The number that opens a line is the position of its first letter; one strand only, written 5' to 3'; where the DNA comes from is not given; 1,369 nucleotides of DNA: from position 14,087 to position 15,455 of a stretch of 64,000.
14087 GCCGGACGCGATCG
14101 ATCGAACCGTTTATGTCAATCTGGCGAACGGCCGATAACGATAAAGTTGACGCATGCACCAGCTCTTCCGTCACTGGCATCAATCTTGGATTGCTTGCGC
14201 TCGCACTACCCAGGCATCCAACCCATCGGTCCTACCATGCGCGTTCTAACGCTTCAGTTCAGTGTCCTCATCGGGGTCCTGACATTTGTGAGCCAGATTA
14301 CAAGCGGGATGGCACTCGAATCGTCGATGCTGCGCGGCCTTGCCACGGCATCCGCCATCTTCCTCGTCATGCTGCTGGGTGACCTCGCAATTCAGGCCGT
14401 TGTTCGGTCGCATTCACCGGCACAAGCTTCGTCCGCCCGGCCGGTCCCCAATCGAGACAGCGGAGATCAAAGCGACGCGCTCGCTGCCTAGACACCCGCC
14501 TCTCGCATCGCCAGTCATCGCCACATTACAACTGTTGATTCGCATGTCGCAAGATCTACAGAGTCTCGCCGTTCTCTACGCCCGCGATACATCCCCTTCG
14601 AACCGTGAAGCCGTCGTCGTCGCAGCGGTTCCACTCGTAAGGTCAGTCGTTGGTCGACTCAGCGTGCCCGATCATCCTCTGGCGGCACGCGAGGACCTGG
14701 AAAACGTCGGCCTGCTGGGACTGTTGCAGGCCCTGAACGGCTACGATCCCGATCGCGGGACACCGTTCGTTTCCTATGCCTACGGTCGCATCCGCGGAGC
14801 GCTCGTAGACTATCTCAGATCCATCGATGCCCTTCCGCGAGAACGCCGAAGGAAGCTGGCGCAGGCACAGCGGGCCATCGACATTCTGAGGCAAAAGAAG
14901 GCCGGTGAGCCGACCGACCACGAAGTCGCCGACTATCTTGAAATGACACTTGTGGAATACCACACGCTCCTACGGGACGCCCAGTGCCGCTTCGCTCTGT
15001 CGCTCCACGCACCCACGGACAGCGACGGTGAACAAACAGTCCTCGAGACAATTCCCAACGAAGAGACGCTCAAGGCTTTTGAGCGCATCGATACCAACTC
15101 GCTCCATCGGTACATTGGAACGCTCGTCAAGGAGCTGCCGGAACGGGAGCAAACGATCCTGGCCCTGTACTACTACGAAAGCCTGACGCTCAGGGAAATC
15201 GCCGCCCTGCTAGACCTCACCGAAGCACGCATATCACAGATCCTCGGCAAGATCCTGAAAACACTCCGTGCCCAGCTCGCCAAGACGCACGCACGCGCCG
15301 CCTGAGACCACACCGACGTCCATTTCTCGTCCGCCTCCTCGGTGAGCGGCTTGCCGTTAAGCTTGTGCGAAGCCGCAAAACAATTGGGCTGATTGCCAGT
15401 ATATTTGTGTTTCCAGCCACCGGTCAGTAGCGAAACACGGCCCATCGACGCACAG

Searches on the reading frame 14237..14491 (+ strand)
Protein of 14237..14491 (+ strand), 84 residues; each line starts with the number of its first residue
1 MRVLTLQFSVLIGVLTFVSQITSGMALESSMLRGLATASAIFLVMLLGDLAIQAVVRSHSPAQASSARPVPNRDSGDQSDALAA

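Call 12: search_protein_families(library=pfam, proteins=[window:14237-14491:+], max_evalue=0.01)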
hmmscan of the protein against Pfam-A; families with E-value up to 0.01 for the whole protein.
window:14237-14491:+ (84 aa): 0 families

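Call 14: search_protein_families(library=ncbifam, proteins=[window:14237-14491:+], max_evalue=0.001)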
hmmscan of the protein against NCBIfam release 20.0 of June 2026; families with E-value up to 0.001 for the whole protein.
window:14237-14491:+ (84 aa): 0 families

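Call 64: search_protein_families(library=ncbifam, proteins=[window:14237-14491:+], max_evalue=1)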
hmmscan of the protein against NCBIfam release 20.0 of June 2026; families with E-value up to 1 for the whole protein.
window:14237-14491:+ (84 aa): 2 families
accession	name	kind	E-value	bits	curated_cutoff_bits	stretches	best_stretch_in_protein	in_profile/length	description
NF005997.1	PRK08124.1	equivalog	0.011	14.7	340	1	8-59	3-51/259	flagellar motor stator protein MotA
NF007399.1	PRK09928.1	subfamily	0.09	10.7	695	1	4-67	448-514/675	choline BCCT transporter BetT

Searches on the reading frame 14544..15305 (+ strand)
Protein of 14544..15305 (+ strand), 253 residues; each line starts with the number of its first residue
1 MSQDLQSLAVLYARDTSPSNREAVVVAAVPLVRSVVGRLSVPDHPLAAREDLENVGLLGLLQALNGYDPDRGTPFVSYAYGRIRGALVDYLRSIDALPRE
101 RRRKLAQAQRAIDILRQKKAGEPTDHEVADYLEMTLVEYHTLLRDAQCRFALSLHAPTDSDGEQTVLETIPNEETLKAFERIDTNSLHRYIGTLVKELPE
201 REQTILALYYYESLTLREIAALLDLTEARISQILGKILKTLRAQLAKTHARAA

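Call 14: search_protein_families(library=ncbifam, proteins=[window:14553-15305:+], max_evalue=0.001)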
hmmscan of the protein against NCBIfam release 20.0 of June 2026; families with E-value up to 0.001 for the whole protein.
window:14553-15305:+ (250 aa): 69 families (the best 25 are shown)
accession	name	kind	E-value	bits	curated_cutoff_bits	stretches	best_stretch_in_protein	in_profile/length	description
TIGR02479.1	FliA_WhiG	subfamily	4.1e-59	200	189.6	1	25-242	5-223/224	FliA/WhiG family RNA polymerase sigma factor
NF005413.0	PRK06986.1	subfamily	2.1e-54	184.9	201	1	9-246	7-240/241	RNA polymerase sigma factor FliA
NF004935.0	PRK06288.1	equivalog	1.1e-52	179.3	343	1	4-246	21-266/270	RNA polymerase sigma factor WhiG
NF005809.0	PRK07670.1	equivalog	1.7e-42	145.7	326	1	15-245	22-253/255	FliA/WhiG family RNA polymerase sigma factor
NF004572.0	PRK05911.1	equivalog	4.4e-38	131.1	378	1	8-243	15-254/257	RNA polymerase sigma factor sigma-28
NF009091.0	PRK12427.1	equivalog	3.6e-35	121.7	339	1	17-240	16-229/233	FliA/WhiG family RNA polymerase sigma factor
TIGR02980.1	SigBFG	subfamily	3.7e-31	108.6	234.35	1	17-242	4-226/227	SigB/SigF/SigG family RNA polymerase sigma factor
TIGR02937.1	sigma70-ECF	superfamily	2.9e-28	98.6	42.9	1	18-242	3-165/165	sigma-70 family RNA polymerase sigma factor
NF005644.0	PRK07408.1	subfamily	1.9e-27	96.6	261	1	5-244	16-255/258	RNA polymerase sigma factor SigF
NF005514.0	PRK07122.1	subfamily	1.1e-23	83.8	372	1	16-242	40-263/264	RNA polymerase sigma factor SigF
TIGR02394.1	rpoS_proteo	equivalog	4.3e-23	82.2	378.7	1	48-245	75-277/285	RNA polymerase sigma factor RpoS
NF004207.0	PRK05657.1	equivalog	3.1e-20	72.8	394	1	48-245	118-320/329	RNA polymerase sigma factor RpoS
TIGR02997.1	Sig70-cyanoRpoD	subfamily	7.5e-20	71.4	384.5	1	48-239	103-298/298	RNA polymerase sigma factor, RpoD/SigA family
NF004052.0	PRK05572.1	subfamily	6.8e-18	65.1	311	1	10-243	26-251/252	SigF/SigG family RNA polymerase sporulation sigma factor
NF006071.0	PRK08215.1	equivalog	7.4e-18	65.1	372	1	14-241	35-256/258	RNA polymerase sporulation sigma factor SigG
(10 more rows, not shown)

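Call 15: find_encoding_contigs(protein=window:14544-15305:+, flank=10000, max_places=10)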
Protein window:14544-15305:+ (253 aa): no gene with exactly this product is on record in the collection.

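Call 41: search_solved_structures(query=window:14544-15305:+, max_evalue=1e-10, show_alignments=3)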
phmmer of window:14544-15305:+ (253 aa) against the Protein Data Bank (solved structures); distinct sequences matched with E-value up to 1e-10: 13.
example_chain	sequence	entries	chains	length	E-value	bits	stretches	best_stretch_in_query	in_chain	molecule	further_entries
6pfv_A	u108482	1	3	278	2.4e-35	125.2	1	18-247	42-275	RNA polymerase sigma factor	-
6pfj_A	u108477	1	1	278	5.8e-35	124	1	18-247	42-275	RNA polymerase sigma factor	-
6pmi_F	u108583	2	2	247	1.6e-33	119.3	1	27-247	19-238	RNA polymerase sigma factor FliA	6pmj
9wsm_F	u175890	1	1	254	3.5e-30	108.4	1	11-247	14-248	RNA polymerase sigma factor FliA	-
9wsf_A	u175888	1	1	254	3.6e-30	108.3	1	11-247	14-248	RNA polymerase sigma factor FliA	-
1rp3_A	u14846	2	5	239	2.8e-25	92.3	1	20-246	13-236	RNA polymerase sigma factor SIGMA-28 (FliA) | RNA polymerase sigma factor FliA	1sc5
7lq4_A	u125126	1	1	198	6.8e-21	78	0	180-247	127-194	WhiG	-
7vf9_F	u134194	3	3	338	3.4e-14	56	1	16-247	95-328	RNA polymerase sigma factor RpoS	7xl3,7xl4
7f0r_F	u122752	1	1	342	3.5e-14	56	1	16-247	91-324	RNA polymerase sigma factor RpoS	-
1l0o_C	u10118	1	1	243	5.3e-14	55.4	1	18-240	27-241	sigma factor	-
8h3v_G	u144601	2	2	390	4.4e-13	52.4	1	49-242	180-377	RNA polymerase sigma factor SigA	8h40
8gzg_F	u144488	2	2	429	6.5e-13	51.8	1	49-242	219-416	RNA polymerase sigma factor SigA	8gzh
9dvs_G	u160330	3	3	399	1.4e-12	50.7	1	49-242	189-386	RNA polymerase sigma factor SigA1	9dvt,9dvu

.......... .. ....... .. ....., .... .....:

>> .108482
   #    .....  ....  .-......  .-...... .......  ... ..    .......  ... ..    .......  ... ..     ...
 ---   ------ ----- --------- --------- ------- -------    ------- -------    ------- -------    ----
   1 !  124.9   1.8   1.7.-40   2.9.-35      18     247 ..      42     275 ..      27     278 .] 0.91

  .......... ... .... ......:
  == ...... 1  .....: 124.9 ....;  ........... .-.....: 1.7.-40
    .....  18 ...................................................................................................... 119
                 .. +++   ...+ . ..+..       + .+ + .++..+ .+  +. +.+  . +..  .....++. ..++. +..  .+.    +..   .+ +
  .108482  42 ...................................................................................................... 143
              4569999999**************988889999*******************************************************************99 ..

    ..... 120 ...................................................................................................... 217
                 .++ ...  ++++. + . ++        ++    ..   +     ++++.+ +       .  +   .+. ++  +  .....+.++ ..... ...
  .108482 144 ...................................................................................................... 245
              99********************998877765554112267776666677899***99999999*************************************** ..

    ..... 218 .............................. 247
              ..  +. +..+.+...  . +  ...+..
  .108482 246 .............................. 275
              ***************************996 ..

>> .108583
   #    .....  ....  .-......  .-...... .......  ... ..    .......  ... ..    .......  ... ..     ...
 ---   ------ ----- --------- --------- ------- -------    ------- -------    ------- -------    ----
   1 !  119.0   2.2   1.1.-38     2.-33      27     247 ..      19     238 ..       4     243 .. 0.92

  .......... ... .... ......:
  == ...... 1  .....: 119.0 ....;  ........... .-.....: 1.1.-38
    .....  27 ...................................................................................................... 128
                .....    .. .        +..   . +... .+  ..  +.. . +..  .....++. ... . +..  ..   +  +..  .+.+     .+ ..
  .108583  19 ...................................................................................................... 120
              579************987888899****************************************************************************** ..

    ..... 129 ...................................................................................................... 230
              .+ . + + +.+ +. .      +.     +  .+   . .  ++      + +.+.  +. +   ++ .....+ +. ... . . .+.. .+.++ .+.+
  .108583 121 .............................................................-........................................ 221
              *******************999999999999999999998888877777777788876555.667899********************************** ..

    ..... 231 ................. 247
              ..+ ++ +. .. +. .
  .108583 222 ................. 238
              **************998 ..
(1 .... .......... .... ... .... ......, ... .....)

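Call 45: find_homologous_proteins(query=window:14544-15305:+, max_evalue=1e-20)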
Query window:14544-15305:+ (253 aa): 992 proteins with E <= 1e-20 among 4448 candidates; the best 120 are listed.
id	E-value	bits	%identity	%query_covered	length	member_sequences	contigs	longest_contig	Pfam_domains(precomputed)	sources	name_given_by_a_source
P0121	6.5e-156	534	100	100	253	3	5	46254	PF04545.23,PF04542.21,PF08281.19,PF04539.23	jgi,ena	jgi:RNA polymerase sigma factor for flagellar operon FliA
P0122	4.9e-148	509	94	100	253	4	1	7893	PF04545.23,PF04542.21,PF08281.19,PF04539.23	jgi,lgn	jgi:RNA polymerase sigma factor for flagellar operon FliA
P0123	5.3e-146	502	93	100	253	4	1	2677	PF04545.23,PF04542.21,PF08281.19,PF04539.23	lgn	-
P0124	1.9e-144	497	92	100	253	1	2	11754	PF04545.23,PF04542.21,PF08281.19,PF04539.23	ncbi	-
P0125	2.9e-141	487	91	100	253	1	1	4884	PF04545.23,PF04542.21,PF08281.19,PF04539.23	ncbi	-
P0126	4.5e-139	479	89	100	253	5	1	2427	PF04545.23,PF04542.21,PF08281.19,PF04539.23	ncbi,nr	ncbi:MAG: FliA/WhiG family RNA polymerase sigma factor [Rhodothermales bacterium]|nr:FliA/WhiG famil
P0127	3.6e-136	470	87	100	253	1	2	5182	PF04545.23,PF04542.21,PF08281.19,PF04539.23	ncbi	-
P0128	3.8e-136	470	87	100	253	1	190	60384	PF04545.23,PF04542.21,PF08281.19,PF04539.23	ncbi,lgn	-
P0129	7.0e-136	469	87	100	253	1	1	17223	PF04545.23,PF04542.21,PF08281.19,PF04539.23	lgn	-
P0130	8.4e-134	462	85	100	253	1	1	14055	PF04545.23,PF04542.21,PF08281.19,PF04539.23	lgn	-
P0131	2.7e-133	460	85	100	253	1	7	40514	PF04545.23,PF04542.21,PF08281.19,PF04539.23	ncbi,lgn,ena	-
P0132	3.2e-133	460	85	100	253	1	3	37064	PF04545.23,PF04542.21,PF08281.19,PF04539.23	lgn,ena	-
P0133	3.2e-133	460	84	100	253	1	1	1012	PF04545.23,PF04542.21,PF08281.19,PF04539.23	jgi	jgi:RNA polymerase sigma factor for flagellar operon FliA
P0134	4.5e-133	460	84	100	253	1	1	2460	PF04545.23,PF04542.21,PF08281.19,PF04539.23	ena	-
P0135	7.9e-133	459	84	100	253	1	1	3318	PF04545.23,PF04542.21,PF08281.19,PF04539.23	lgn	-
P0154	2.3e-119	415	77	100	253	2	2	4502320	PF04545.23,PF04542.21,PF08281.19,PF04539.23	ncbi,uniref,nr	ncbi:FliA/WhiG family RNA polymerase sigma factor [Rhodocaloribacter litoris]|uniref:sigma-70 family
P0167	1.2e-116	406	74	100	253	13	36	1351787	PF04545.23,PF04542.21,PF08281.19,PF04539.23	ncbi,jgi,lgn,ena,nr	ncbi:MAG: sigma-70 family RNA polymerase sigma factor [Bacteroidetes Order II. Incertae sedis bacter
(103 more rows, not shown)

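Call 46: find_encoding_contigs(protein=P0154, flank=10000, max_places=1)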
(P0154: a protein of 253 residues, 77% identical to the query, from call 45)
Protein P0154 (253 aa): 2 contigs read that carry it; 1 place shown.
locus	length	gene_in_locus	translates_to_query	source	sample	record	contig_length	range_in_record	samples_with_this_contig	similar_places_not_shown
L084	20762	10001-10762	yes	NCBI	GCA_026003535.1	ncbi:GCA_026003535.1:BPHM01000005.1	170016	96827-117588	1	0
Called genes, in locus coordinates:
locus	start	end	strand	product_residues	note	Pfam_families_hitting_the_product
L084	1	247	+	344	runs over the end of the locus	PF02154:FliM, PF01052:FliMN_C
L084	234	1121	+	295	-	PF01052:FliMN_C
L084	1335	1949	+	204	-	PF04347:FliO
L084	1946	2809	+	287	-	PF00813:FliP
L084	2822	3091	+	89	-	PF01313:Bac_export_3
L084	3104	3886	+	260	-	PF01311:Bac_export_1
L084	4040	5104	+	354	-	PF01312:Bac_export_2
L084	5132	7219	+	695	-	PF00771:FHIPEP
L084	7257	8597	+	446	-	PF00448:SRP54 (weak)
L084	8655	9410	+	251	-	PF00142:Fer4_NifH (weak), PF01656:CbiA, PF09140:MipZ, PF10609:ParA, PF13614:AAA_31, PF16575:CLP1_P (faint)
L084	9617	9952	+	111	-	-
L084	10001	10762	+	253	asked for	PF04542:Sigma70_r2, PF04539:Sigma70_r3, PF08281:Sigma70_r4_2, PF04545:Sigma70_r4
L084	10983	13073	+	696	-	PF13623:SurA_N_2, PF13624:SurA_N_3, PF13145:Rotamase_2, PF13616:Rotamase_3, PF00639:Rotamase, PF13145:Rotamase_2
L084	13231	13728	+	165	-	PF12893:Lumazine_bd_2 (weak)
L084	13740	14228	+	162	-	PF01625:PMSR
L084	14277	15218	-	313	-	PF01678:DAP_epimerase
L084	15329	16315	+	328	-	PF02562:PhoH, PF13604:AAA_30, PF13245:AAA_19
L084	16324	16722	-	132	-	PF02261:Asp_decarbox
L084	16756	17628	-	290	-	PF02569:Pantoate_ligase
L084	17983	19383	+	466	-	PF00206:Lyase_1, PF10415:FumaraseC_C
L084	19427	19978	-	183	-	PF28549:NDPSase_N (weak), PF00293:NUDIX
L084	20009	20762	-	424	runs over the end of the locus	PF11138:DUF2911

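Call 47: find_encoding_contigs(protein=P0167, flank=10000, max_places=1)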
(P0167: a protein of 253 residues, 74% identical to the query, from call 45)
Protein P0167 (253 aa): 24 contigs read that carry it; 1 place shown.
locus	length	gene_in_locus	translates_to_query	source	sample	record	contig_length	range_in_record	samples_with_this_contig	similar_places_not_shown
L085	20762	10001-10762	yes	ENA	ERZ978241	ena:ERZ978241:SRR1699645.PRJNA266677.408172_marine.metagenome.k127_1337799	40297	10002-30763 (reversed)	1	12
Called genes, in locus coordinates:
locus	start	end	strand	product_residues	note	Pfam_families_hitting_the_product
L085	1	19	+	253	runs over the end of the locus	PF02405:MlaE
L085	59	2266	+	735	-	PF00324:AA_permease, PF03522:SLC12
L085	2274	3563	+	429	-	PF00278:Orn_DAP_Arg_deC, PF02784:Orn_Arg_deC_N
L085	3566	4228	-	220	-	PF01557:FAA_hydrolase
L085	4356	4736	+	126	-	-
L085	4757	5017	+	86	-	PF01016:Ribosomal_L27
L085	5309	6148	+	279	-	-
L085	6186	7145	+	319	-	PF08668:HDOD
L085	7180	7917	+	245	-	PF02518:HATPase_c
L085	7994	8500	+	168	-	PF00072:Response_reg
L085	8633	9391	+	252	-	PF00158:Sigma54_activat, PF14532:Sigma54_activ_2, PF25601:AAA_lid_14, PF02954:HTH_8, PF18024:HTH_50 (weak), PF13518:HTH_28 (faint)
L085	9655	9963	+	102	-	-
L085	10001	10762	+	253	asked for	PF04542:Sigma70_r2, PF04539:Sigma70_r3, PF08281:Sigma70_r4_2, PF04545:Sigma70_r4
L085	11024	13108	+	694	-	PF13623:SurA_N_2, PF13624:SurA_N_3, PF13145:Rotamase_2, PF13616:Rotamase_3, PF00639:Rotamase, PF13145:Rotamase_2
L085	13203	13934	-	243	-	PF01678:DAP_epimerase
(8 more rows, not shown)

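Call 72: find_homologous_proteins(query=L084:234-1121:+, max_evalue=1e-20)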
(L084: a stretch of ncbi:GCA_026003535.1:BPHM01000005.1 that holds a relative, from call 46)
Query L084:234-1121:+ (295 aa): 322 proteins with E <= 1e-20 among 8000 candidates; the best 120 are listed.
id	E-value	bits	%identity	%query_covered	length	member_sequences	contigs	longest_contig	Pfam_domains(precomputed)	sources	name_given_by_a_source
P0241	3.3e-183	626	100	100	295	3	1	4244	PF01052.26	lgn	-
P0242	1.1e-100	355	60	99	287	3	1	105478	PF01052.26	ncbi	ncbi:flagellar motor switch protein FliN [Rhodocaloribacter sp.]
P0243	2.1e-100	354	61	99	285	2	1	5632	PF01052.26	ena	-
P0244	4.2e-100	353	60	100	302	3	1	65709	PF01052.26,PF28396.1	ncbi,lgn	-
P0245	9.8e-100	352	59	99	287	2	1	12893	PF01052.26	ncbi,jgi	-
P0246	1.6e-90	322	56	100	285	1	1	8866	PF01052.26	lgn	-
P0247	1.3e-87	312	55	100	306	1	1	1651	PF01052.26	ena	-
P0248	1.7e-86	309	56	100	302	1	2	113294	PF01052.26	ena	-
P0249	1.7e-86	309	56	99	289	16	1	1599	PF01052.26,PF28396.1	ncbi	-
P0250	3.7e-86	307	53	100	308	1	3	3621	PF01052.26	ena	-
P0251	7.9e-86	306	53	100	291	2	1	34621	PF01052.26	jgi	-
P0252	4.4e-85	304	50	100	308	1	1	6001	PF01052.26,PF28396.1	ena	-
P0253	2.5e-84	301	57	100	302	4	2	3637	PF01052.26,PF28396.1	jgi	-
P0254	3.2e-83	298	56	100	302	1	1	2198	PF01052.26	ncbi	-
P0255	4.6e-83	297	54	99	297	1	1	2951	PF01052.26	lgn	-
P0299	1.1e-71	260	50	99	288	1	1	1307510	PF01052.26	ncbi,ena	-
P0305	1.7e-70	256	49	96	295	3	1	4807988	PF01052.26,PF28396.1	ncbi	-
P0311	2.2e-68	249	50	100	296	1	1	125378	PF01052.26,PF28396.1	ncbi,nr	ncbi:MAG: flagellar motor switch protein FliN [Rhodothermus sp.]|nr:flagellar motor switch protein F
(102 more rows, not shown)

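Call 73: find_encoding_contigs(protein=P0242, flank=10000, max_places=1)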
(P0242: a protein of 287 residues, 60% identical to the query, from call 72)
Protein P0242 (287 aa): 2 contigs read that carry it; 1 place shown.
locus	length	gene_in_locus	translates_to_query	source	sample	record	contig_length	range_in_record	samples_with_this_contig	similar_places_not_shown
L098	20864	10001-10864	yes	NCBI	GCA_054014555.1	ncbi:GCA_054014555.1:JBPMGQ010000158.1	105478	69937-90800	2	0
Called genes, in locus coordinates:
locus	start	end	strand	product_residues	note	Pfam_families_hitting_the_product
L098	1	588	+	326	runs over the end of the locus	PF04344:CheZ (faint)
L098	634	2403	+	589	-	PF01627:Hpt, PF02895:H-kinase_dim, PF02518:HATPase_c, PF01584:CheW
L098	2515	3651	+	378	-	PF00072:Response_reg, PF01339:CheB_methylest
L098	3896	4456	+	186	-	PF04392:ABC_sub_bind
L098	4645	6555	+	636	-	PF00672:HAMP, PF26769:HAMP_PhoQ (weak), PF00672:HAMP, PF00015:MCPsignal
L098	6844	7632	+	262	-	PF01618:MotA_ExbB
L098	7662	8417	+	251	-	PF13677:MotB_plug, PF00691:OmpA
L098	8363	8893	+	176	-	PF03748:FliL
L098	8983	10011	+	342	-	PF02154:FliM, PF01052:FliMN_C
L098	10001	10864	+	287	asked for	PF01052:FliMN_C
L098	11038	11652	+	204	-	PF04347:FliO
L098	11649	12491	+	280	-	PF00813:FliP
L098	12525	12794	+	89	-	PF01313:Bac_export_3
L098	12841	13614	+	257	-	PF01311:Bac_export_1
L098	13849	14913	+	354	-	PF01312:Bac_export_2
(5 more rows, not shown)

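Call 74: find_encoding_contigs(protein=P0305, flank=10000, max_places=1)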
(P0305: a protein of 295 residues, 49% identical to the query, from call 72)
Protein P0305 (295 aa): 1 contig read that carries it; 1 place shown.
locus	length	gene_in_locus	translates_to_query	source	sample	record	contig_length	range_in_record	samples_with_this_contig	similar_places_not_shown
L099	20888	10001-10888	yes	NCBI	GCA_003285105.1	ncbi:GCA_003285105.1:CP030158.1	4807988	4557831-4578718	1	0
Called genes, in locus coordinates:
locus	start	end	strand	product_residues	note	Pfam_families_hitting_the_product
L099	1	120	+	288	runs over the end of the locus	PF04344:CheZ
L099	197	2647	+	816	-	PF01627:Hpt, PF02895:H-kinase_dim, PF02518:HATPase_c, PF01584:CheW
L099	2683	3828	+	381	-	PF00072:Response_reg, PF01339:CheB_methylest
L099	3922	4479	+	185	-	PF04392:ABC_sub_bind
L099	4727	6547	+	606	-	PF09984:sCache_4 (faint), PF00672:HAMP, PF00015:MCPsignal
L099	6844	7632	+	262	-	PF01618:MotA_ExbB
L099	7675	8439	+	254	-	PF13677:MotB_plug, PF00691:OmpA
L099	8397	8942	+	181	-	PF03748:FliL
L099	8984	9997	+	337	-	PF02154:FliM, PF01052:FliMN_C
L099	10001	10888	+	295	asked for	PF28396:SepQ_C (weak), PF01052:FliMN_C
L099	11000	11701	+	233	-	PF04347:FliO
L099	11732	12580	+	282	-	PF00813:FliP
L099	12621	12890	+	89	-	PF01313:Bac_export_3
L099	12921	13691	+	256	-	PF01311:Bac_export_1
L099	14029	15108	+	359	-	PF01312:Bac_export_2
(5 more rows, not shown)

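Call 76: find_encoding_contigs(protein=P0311, flank=10000, max_places=1)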
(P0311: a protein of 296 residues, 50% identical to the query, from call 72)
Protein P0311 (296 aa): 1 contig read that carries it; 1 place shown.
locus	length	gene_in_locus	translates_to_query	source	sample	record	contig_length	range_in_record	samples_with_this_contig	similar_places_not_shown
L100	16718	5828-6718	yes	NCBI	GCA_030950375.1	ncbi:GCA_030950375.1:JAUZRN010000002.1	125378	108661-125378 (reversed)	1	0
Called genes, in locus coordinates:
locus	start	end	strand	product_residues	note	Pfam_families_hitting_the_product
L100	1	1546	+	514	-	PF02895:H-kinase_dim, PF02518:HATPase_c, PF01584:CheW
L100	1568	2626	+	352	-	PF00072:Response_reg, PF01339:CheB_methylest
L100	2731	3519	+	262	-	PF20560:MotA_N (faint), PF01618:MotA_ExbB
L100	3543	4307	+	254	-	PF13677:MotB_plug, PF00691:OmpA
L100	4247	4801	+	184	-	PF03748:FliL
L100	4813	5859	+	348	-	PF02154:FliM, PF01052:FliMN_C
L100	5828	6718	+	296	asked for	PF28396:SepQ_C (faint), PF01052:FliMN_C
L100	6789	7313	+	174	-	PF04347:FliO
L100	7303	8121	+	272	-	PF00813:FliP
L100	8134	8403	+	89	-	PF01313:Bac_export_3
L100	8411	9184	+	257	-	PF01311:Bac_export_1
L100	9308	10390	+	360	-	PF01312:Bac_export_2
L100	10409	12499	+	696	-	PF00771:FHIPEP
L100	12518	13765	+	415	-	PF13481:AAA_25 (faint), PF00448:SRP54 (weak)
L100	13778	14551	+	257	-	PF00142:Fer4_NifH, PF01656:CbiA, PF09140:MipZ, PF10609:ParA, PF13614:AAA_31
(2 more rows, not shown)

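Call 77: find_encoding_contigs(protein=P0299, flank=10000, max_places=1)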
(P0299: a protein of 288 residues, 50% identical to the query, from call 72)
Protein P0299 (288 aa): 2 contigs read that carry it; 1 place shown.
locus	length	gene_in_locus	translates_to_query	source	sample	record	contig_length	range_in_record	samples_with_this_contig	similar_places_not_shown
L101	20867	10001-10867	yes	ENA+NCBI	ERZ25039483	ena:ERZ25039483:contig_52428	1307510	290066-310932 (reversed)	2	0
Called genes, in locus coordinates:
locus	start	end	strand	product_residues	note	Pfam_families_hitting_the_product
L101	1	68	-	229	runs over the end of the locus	PF09837:DUF2064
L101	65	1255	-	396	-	PF00266:Aminotran_5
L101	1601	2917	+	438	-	PF00275:EPSP_synthase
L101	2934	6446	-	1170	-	-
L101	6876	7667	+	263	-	PF01618:MotA_ExbB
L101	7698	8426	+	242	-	PF13677:MotB_plug, PF00691:OmpA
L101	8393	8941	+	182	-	PF03748:FliL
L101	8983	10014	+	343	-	PF02154:FliM, PF01052:FliMN_C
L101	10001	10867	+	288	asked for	PF01052:FliMN_C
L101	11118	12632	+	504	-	PF00370:FGGY_N, PF02782:FGGY_C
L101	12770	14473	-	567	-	PF17900:Peptidase_M1_N, PF01433:Peptidase_M1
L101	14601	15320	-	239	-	PF02230:Abhydrolase_2, PF01738:DLH (weak)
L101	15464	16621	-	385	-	PF00072:Response_reg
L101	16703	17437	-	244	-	PF06439:3keto-disac_hyd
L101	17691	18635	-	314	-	PF00582:Usp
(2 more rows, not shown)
